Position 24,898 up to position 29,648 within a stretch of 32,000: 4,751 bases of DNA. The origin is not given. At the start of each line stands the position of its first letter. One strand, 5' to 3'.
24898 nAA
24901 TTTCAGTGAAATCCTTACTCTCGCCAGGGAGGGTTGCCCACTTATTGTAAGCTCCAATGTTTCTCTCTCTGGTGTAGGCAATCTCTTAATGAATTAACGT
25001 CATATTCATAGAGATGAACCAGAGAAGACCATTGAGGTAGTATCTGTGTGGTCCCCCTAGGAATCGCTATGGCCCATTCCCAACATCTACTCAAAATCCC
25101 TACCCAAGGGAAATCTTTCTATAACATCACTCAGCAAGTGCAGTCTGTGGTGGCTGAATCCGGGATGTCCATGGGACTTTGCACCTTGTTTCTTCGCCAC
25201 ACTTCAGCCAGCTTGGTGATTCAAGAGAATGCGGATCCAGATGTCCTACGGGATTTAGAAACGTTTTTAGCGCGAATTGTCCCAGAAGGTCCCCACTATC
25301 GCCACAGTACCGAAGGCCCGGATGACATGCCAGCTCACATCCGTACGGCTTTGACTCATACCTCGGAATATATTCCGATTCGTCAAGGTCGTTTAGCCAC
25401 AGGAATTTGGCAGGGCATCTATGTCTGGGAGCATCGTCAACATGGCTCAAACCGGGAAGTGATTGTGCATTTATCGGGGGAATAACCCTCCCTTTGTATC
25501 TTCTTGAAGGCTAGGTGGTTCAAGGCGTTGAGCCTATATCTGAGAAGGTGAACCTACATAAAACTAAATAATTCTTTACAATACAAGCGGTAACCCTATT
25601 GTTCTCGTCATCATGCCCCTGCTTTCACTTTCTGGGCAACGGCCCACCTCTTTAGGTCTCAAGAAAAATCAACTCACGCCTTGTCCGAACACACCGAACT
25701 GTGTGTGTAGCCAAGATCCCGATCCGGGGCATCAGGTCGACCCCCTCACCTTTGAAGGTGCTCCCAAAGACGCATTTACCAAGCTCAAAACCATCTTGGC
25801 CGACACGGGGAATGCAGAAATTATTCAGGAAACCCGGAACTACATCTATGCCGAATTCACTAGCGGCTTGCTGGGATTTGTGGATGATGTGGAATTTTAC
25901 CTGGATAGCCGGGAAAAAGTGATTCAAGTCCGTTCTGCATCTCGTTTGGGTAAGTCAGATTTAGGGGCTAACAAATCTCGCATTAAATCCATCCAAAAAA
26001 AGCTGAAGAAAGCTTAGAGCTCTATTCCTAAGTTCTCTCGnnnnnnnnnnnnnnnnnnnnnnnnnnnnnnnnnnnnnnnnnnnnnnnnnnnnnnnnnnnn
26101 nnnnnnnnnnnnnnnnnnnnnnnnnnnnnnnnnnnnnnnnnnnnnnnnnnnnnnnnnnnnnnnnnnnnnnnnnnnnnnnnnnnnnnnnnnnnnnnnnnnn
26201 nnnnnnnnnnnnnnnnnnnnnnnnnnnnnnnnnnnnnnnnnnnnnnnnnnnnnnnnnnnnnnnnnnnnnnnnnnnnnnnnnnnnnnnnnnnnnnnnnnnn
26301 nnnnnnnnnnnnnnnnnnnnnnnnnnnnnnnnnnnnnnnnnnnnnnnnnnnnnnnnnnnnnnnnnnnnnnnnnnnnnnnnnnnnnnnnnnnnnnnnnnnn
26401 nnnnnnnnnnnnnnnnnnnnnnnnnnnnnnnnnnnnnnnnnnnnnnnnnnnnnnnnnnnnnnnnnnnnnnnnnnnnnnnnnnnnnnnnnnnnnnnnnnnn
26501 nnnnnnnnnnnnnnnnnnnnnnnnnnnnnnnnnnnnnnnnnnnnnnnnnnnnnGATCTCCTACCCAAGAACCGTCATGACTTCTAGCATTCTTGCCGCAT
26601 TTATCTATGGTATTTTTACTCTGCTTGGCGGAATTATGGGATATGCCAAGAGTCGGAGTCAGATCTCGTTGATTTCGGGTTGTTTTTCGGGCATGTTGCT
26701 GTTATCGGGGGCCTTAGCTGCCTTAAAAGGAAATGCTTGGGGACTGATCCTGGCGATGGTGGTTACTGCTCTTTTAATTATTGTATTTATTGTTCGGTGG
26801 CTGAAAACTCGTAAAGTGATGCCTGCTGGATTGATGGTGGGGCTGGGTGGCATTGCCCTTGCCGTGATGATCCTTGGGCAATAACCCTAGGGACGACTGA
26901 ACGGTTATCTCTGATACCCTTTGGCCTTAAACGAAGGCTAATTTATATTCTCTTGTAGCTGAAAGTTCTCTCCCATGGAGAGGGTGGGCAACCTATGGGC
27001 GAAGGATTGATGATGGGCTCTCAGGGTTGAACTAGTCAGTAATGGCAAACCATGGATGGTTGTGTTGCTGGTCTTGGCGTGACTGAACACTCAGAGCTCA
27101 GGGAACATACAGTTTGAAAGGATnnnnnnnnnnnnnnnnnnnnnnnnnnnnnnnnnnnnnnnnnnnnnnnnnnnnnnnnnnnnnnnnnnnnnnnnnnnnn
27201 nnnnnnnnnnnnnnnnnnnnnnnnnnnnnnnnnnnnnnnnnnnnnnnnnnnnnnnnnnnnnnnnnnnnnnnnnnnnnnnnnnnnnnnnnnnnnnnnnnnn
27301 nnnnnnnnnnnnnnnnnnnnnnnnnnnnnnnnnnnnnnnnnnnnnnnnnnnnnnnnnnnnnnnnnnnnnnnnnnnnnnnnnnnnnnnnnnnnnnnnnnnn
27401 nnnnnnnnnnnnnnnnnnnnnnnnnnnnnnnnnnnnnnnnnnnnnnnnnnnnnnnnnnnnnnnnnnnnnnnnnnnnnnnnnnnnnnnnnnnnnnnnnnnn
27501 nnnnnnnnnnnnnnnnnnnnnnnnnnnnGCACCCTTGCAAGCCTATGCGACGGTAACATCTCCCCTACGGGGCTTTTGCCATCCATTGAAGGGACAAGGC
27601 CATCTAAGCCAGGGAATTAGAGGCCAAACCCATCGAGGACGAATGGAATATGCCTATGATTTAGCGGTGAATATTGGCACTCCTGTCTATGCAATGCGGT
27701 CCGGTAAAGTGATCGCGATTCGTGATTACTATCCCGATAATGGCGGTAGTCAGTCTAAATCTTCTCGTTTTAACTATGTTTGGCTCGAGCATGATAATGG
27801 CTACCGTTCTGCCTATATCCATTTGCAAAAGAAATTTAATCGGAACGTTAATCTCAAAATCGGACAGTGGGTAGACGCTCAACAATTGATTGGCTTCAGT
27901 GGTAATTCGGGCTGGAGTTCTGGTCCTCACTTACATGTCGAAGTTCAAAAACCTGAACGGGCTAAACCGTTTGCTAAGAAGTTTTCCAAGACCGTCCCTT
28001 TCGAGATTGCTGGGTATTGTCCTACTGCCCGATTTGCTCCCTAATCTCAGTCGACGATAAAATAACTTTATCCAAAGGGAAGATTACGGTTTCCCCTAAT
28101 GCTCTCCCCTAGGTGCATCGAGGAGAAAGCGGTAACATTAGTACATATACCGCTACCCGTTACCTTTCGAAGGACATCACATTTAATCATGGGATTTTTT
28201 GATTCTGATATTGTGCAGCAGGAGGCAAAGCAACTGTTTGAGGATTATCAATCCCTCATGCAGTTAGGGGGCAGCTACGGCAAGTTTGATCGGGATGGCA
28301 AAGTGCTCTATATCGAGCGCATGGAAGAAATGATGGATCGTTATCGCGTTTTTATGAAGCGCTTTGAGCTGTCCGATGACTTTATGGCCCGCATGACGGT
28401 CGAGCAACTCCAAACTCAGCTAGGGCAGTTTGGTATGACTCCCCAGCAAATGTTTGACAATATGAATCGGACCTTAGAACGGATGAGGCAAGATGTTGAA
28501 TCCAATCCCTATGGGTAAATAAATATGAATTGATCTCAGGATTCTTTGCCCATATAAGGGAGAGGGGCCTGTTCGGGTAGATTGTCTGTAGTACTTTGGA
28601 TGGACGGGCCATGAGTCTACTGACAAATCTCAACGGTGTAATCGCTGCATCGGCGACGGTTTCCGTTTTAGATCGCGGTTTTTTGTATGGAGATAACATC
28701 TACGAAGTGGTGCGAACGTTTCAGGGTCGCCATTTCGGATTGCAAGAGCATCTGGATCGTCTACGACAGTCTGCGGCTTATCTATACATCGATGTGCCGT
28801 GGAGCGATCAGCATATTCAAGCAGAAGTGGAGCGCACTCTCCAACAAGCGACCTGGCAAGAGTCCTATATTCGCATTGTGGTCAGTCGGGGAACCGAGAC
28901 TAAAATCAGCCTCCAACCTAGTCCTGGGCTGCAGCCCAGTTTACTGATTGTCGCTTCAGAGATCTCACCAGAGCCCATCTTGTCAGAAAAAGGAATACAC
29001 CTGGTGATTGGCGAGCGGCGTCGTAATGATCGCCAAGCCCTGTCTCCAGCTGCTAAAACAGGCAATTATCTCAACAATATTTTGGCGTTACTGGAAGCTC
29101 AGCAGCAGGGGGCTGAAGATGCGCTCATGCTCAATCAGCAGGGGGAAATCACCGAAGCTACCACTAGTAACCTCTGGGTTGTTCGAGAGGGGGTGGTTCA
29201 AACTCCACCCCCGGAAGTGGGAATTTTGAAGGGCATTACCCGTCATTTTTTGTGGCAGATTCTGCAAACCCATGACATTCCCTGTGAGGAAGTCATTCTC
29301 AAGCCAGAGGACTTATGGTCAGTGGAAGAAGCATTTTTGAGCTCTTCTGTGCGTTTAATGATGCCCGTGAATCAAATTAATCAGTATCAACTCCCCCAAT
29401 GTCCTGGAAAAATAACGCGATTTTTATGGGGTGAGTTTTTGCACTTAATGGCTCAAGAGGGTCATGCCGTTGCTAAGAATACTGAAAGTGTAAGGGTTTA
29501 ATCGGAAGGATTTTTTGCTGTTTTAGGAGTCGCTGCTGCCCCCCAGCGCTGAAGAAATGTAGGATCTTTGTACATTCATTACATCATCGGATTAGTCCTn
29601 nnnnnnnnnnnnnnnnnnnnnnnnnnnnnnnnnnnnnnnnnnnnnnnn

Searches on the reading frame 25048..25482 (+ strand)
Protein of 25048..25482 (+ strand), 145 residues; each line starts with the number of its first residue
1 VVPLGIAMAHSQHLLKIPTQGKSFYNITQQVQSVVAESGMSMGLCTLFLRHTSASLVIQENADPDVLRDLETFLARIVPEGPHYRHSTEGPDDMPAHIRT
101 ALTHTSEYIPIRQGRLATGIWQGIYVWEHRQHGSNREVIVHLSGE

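Call 21: search_protein_families(library=pfam, proteins=[window:25048-25482:+], max_evalue=0.001)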
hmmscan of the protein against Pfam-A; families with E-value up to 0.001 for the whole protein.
window:25048-25482:+ (145 aa): 1 family
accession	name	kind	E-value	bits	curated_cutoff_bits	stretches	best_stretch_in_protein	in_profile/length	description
PF01894.22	UPF0047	-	3e-43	147.1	27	1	26-141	1-116/117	Uncharacterised protein family UPF0047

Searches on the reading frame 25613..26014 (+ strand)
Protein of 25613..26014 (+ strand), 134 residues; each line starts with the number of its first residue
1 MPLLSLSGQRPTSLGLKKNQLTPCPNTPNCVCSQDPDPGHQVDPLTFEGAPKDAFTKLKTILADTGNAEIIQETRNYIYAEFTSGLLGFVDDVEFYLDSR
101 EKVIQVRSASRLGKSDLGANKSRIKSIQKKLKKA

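Call 21: search_protein_families(library=pfam, proteins=[window:25613-26014:+], max_evalue=0.001)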
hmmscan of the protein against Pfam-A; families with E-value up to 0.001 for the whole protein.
window:25613-26014:+ (134 aa): 1 family
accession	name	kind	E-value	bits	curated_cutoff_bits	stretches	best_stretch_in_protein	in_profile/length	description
PF07386.16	DUF1499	-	5.3e-41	140.1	22.6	1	20-131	1-114/114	Protein of unknown function (DUF1499)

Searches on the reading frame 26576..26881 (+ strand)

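Call 21: search_protein_families(library=pfam, proteins=[window:26576-26881:+], max_evalue=0.001)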
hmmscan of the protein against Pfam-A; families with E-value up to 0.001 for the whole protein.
window:26576-26881:+ (102 aa): 1 family
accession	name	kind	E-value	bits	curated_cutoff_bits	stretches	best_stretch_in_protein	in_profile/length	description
PF03647.18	Tmemb_14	-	2.3e-24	86.3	24.8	1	8-97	2-91/92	Transmembrane proteins 14C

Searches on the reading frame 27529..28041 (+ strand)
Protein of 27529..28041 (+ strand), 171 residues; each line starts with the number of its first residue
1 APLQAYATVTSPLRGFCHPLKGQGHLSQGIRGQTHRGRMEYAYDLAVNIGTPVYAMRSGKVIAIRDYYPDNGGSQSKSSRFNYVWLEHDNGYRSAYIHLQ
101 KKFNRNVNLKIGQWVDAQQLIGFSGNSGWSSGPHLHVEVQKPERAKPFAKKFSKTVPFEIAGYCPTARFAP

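Call 56: predict_structure(alignment_id=A2)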
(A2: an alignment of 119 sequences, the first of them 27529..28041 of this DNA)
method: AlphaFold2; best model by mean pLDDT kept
length: 171 residues; sequences in the alignment: 119
mean_pLDDT: 85.1   pTM: 0.85
mean pLDDT of the five models: 85.1, 73.6, 70.9, 70.1, 65.3
residues with pLDDT >= 90: 94; 70-90: 50; 50-70: 22; < 50: 5
segments of 3 or more residues with pLDDT < 50: 167-171
pLDDT, mean of each block of 10 residues (from residue 1): 83 93 87 68 92 97 93 76 94 95 95 96 87 90 64 84 56 38
secondary structure, 60 per line:
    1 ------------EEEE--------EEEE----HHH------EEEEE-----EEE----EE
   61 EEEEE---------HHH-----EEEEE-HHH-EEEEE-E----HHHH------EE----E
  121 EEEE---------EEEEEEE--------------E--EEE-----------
elements in order: E13-16 E25-28 E42-46 E52-54 E59-65 E83-87 E93-97 H104-107 E120-124 E134-140 E158-160

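Call 59: fold_search(model_id=the predicted structure, library=pdb)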
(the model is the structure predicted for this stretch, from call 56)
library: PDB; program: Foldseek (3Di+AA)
matches with E <= 10: 438; with E <= 0.001: 63
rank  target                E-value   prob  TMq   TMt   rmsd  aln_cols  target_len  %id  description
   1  6ue4_A                3.2e-09  1.00  0.56  0.29   8.0       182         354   28  ShyA Endopeptidase from Vibrio cholerae (Closed form) (released 2020-05-27)
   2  6ue4_B                4.2e-09  1.00  0.55  0.29   8.1       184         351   28  ShyA Endopeptidase from Vibrio cholerae (Closed form) (released 2020-05-27)
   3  7qrl_C                1.1e-08  1.00  0.53  0.60   5.6       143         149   26  LytM domain of DipM, a coordinator of a complex net of autolysins in Caulobacter crescentus (released 2023-06-21)
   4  5j1l_C                1.2e-08  1.00  0.54  0.57   4.2       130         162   33  Crystal structure of Csd1-Csd2 dimer I (released 2016-10-19)
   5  7qrl_A                2.5e-08  1.00  0.56  0.66   4.2       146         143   26  LytM domain of DipM, a coordinator of a complex net of autolysins in Caulobacter crescentus (released 2023-06-21)
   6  9gy1                  3.5e-08  1.00  0.51  0.64   4.3       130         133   32  High resolution crystal structure of StM23 peptidoglycan hydrolase (released 2025-06-04)
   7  5j1l_B                3.7e-08  1.00  0.49  0.46   9.5       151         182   30  Crystal structure of Csd1-Csd2 dimer I (released 2016-10-19)
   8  5j1m_C                3.9e-08  1.00  0.52  0.56   5.2       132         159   32  Crystal structure of Csd1-Csd2 dimer II (released 2016-10-19)
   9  2gu1                  4.1e-08  1.00  0.53  0.30   5.7       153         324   29  Crystal structure of a zinc containing peptidase from vibrio cholerae (released 2006-07-04)
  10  5j1m_D                5.7e-08  1.00  0.48  0.47   8.6       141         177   28  Crystal structure of Csd1-Csd2 dimer II (released 2016-10-19)
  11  6u2a                  6.1e-08  1.00  0.55  0.27   9.6       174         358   26  ShyA endopeptidase from Vibrio cholera (open form) (released 2020-05-27)
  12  5j1l_D                6.4e-08  1.00  0.48  0.47   8.6       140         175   28  Crystal structure of Csd1-Csd2 dimer I (released 2016-10-19)
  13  5j1k                  1.0e-07  1.00  0.50  0.47   9.4       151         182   29  Crystal structure of Csd2-Csd2 dimer (released 2016-10-19)
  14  5j1m_B                1.8e-07  1.00  0.49  0.48   8.6       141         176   29  Crystal structure of Csd1-Csd2 dimer II (released 2016-10-19)
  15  4qpb_B                2.4e-07  1.00  0.46  0.57   6.1       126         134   35  Catalytic domain of the antimicrobial peptidase lysostaphin from Staphylococcus simulans crystallized in the absence o (released 2014-07-09)
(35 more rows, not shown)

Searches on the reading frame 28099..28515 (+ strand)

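Call 21: search_protein_families(library=pfam, proteins=[window:28099-28515:+], max_evalue=0.001)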
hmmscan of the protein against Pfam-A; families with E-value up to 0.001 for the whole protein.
window:28099-28515:+ (139 aa): 1 family
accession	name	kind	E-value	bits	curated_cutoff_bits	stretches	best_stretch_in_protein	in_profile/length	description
PF08855.15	DUF1825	-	5.8e-54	180.8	25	1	31-133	1-103/103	Domain of unknown function (DUF1825)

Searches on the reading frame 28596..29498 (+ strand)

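Call 21: search_protein_families(library=pfam, proteins=[window:28596-29498:+], max_evalue=0.001)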
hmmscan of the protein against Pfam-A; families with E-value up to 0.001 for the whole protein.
window:28596-29498:+ (301 aa): 1 family
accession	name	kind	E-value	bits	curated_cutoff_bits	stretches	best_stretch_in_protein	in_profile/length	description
PF01063.24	Aminotran_4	-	1.8e-60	205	28.5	1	35-261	2-223/223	Amino-transferase class IV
